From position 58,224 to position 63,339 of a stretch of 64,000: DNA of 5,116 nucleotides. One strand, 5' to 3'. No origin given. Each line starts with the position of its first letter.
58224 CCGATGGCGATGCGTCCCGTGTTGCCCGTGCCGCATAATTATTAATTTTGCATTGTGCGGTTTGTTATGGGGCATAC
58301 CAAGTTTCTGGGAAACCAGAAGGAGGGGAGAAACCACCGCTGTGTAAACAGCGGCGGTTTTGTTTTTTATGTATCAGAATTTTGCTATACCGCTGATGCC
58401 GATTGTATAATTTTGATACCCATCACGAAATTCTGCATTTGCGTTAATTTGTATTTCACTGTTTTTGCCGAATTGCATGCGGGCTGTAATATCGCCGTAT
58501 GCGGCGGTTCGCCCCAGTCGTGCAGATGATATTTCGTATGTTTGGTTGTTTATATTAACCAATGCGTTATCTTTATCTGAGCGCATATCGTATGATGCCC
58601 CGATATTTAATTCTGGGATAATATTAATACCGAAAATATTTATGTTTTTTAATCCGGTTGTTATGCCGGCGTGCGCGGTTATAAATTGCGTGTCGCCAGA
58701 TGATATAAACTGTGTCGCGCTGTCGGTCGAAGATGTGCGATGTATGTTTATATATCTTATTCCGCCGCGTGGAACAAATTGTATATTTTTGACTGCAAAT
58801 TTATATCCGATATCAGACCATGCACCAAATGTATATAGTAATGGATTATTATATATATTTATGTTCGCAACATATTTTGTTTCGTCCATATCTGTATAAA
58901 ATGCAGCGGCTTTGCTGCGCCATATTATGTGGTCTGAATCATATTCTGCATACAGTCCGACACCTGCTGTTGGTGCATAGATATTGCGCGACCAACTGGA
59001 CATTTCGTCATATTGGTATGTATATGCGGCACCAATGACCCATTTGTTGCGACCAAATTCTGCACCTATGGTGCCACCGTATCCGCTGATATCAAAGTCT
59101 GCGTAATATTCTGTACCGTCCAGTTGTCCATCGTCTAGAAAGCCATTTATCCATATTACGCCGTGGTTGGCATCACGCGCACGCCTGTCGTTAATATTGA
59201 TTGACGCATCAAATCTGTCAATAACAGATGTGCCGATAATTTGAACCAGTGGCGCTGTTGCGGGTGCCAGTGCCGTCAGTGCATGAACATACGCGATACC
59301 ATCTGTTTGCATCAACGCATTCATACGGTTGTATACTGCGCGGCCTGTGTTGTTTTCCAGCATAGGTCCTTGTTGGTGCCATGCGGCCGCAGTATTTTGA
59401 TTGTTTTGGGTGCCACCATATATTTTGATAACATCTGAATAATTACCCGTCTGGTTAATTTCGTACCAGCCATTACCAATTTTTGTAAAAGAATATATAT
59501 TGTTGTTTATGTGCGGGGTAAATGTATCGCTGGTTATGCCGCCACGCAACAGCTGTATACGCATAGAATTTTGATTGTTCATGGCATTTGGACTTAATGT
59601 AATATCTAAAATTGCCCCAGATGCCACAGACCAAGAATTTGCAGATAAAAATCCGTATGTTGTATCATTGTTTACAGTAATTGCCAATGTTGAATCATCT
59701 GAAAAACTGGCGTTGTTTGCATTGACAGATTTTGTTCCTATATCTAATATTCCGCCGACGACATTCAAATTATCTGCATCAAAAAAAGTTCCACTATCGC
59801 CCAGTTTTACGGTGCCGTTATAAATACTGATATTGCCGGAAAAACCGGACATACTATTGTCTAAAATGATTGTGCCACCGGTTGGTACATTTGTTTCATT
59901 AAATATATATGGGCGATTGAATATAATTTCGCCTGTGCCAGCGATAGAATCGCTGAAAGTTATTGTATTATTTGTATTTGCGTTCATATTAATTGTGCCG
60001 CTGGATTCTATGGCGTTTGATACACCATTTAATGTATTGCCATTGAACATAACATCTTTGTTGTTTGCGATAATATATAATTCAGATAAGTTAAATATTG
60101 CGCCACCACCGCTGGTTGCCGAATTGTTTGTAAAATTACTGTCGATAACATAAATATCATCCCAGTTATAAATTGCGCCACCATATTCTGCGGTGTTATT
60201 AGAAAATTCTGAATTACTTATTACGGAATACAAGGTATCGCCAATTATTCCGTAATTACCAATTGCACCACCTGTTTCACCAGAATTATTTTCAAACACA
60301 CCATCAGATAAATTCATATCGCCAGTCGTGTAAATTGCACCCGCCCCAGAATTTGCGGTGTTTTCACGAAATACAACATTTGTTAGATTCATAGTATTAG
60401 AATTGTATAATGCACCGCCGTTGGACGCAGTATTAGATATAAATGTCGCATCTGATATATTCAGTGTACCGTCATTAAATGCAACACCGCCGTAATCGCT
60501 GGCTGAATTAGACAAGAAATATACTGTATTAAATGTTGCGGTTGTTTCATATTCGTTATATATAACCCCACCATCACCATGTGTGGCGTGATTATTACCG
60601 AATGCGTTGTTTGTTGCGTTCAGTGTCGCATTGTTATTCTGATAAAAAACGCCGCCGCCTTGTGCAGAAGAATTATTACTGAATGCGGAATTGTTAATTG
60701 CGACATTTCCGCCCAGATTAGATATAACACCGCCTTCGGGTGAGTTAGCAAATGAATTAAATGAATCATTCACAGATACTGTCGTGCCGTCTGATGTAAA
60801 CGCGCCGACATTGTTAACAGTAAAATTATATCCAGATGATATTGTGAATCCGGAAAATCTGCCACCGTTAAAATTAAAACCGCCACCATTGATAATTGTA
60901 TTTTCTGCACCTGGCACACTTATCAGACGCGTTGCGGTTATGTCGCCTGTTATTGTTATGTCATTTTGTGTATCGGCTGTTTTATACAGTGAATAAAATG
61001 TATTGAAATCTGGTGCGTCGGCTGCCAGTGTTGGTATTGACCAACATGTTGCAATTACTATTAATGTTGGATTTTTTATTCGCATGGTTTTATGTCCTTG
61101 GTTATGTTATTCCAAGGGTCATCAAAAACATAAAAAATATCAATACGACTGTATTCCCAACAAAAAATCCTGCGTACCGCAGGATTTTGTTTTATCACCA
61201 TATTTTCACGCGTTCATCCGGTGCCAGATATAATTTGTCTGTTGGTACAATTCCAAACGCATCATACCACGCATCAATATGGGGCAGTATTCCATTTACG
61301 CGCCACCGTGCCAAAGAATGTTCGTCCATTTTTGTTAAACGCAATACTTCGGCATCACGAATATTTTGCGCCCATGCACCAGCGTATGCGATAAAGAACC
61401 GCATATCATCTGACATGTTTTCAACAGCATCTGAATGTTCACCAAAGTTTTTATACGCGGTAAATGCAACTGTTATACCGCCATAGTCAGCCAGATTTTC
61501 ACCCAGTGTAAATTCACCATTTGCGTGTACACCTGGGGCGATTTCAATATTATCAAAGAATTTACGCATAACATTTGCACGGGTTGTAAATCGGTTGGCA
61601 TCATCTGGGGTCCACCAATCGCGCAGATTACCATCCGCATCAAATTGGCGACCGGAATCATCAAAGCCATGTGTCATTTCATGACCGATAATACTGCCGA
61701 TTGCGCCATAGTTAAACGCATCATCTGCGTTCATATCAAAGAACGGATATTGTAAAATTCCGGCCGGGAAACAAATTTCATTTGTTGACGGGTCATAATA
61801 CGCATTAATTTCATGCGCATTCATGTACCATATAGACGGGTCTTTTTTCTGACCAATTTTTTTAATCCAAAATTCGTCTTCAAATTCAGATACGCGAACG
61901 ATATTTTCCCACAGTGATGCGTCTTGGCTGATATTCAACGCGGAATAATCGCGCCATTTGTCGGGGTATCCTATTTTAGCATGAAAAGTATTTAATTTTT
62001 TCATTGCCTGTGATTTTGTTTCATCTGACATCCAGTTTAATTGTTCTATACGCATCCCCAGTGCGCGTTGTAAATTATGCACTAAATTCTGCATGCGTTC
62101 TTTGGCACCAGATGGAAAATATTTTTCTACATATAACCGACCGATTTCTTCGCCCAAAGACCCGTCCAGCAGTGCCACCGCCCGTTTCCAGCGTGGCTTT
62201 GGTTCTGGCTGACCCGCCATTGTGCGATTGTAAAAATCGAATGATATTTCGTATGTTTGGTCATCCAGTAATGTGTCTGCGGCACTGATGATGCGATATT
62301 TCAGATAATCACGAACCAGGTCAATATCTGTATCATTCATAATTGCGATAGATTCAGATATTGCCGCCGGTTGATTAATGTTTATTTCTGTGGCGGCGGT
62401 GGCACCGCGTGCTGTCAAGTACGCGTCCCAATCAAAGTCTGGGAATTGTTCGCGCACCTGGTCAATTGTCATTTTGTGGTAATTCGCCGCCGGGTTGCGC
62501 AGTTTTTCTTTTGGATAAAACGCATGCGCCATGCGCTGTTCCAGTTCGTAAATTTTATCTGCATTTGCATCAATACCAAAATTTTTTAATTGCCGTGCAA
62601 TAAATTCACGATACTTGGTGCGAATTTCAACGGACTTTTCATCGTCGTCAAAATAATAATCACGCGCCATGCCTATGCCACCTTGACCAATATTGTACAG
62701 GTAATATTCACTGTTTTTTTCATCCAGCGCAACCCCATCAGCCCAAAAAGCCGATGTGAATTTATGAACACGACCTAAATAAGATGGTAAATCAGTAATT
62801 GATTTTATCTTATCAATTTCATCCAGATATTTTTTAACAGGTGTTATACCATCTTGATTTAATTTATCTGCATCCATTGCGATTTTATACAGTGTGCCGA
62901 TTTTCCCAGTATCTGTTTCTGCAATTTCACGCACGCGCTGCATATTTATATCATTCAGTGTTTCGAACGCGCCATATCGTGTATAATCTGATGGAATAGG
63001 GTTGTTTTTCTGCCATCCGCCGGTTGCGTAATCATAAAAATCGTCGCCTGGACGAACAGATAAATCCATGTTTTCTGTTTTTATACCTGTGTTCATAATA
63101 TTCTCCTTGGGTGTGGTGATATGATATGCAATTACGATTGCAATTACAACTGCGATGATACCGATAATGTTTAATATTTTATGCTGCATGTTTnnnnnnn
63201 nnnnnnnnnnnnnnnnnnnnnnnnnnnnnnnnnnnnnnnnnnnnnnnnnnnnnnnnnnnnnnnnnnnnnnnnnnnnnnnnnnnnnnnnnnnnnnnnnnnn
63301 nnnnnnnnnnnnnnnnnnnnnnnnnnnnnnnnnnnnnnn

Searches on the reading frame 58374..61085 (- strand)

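Call 17: search_protein_families(library=pfam, proteins=[window:58374-61085:-], max_evalue=0.0001)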
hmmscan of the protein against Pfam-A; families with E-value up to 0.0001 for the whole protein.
window:58374-61085:- (903 aa): 1 family
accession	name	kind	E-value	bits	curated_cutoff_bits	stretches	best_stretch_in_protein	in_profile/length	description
PF02415.23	Chlam_PMP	-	4.1e-10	39.3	20.6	0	316-332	2-18/19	Chlamydia polymorphic membrane protein (Chlamydia_PMP) repeat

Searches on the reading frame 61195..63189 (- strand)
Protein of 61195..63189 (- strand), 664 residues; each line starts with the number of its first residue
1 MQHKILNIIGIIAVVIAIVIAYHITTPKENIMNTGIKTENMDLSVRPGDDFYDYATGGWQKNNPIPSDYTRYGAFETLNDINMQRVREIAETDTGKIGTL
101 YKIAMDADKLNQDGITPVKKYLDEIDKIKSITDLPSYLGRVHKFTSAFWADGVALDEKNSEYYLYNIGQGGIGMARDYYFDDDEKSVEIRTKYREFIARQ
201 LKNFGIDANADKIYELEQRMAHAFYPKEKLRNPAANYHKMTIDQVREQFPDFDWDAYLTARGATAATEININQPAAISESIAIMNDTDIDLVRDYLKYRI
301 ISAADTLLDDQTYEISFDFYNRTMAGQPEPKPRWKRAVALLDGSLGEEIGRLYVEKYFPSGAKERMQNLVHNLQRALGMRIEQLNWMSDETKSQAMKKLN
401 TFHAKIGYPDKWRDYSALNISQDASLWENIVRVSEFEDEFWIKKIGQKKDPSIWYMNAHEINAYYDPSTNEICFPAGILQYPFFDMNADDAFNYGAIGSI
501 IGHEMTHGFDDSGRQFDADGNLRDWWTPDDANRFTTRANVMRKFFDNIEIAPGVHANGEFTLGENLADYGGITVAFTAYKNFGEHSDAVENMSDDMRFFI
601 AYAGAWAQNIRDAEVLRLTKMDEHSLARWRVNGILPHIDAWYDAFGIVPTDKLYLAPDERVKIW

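Call 17: search_protein_families(library=pfam, proteins=[window:61195-63189:-], max_evalue=0.0001)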
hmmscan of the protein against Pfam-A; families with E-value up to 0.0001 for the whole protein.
window:61195-63189:- (664 aa): 2 families
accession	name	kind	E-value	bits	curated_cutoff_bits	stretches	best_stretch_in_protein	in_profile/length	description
PF05649.18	Peptidase_M13_N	-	2.3e-106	356.8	32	1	47-409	1-381/381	Peptidase family M13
PF01431.27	Peptidase_M13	-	9.4e-66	221.8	24.5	1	462-661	1-205/205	Peptidase family M13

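Call 39: find_encoding_contigs(protein=window:61195-63189:-, flank=10000, max_places=2)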
Protein window:61195-63189:- (664 aa): 2 contigs read that carry it; 1 place shown.
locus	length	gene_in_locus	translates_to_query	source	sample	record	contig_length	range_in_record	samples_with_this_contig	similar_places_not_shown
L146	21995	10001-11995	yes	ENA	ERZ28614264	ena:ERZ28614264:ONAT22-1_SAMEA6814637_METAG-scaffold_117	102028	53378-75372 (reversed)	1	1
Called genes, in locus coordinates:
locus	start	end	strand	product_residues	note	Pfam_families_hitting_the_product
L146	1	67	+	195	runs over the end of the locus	PF00081:Sod_Fe_N, PF02777:Sod_Fe_C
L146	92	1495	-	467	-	-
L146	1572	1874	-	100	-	PF14542:Acetyltransf_CG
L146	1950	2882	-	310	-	PF00056:Ldh_1_N, PF03807:F420_oxidored, PF02866:Ldh_1_C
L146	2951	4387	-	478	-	PF00587:tRNA-synt_2b, PF03129:HGTP_anticodon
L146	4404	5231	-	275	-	PF01553:Acyltransferase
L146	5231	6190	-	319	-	PF13444:Acetyltransf_5, PF21926:FeeM (weak)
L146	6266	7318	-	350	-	PF13406:SLT_2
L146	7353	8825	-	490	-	PF17251:Pom (weak)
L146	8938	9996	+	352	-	PF04055:Radical_SAM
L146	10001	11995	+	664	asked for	PF05649:Peptidase_M13_N, PF01431:Peptidase_M13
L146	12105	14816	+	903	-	PF02415:Chlam_PMP (faint)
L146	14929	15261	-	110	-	-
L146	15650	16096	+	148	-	PF02381:MraZ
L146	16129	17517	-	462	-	-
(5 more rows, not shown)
